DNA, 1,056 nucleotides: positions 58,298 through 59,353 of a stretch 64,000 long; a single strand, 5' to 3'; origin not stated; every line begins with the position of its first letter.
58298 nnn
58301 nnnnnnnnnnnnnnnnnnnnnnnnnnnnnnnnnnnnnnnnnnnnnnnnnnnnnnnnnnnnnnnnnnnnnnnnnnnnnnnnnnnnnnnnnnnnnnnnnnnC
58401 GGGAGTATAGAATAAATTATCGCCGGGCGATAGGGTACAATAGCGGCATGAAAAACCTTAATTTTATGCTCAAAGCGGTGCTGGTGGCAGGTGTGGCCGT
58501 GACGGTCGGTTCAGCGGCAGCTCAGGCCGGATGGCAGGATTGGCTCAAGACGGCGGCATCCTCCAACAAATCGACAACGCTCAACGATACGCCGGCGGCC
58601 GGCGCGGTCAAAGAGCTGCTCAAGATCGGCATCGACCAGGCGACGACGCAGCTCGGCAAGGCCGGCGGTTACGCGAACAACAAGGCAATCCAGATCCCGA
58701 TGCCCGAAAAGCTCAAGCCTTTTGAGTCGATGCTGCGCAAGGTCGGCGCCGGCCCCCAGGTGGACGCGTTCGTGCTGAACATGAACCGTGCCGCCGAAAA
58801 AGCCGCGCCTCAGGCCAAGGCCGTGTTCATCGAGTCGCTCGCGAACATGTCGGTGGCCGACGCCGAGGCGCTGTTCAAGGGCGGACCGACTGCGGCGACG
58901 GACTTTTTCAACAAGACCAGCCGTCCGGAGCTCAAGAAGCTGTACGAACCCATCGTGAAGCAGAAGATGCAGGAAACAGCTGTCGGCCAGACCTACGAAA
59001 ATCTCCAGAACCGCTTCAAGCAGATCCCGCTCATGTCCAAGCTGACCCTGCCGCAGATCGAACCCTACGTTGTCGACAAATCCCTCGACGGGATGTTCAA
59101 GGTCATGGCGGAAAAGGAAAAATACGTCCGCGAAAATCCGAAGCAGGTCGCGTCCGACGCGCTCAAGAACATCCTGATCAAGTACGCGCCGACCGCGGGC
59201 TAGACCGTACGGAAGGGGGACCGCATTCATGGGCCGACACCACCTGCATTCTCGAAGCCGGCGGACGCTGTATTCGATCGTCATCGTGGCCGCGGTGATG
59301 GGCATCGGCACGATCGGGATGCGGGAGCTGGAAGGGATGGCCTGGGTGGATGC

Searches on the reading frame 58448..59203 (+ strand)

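Call 4: search_protein_families(library=pfam, proteins=[window:58448-59203:+], max_evalue=0.1)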
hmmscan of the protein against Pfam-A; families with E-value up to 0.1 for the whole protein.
window:58448-59203:+ (251 aa): 1 family
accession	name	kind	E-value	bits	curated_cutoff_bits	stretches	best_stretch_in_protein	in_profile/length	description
PF13852.11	DUF4197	-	4.1e-60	203.3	24.9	1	45-242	2-197/199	Protein of unknown function (DUF4197)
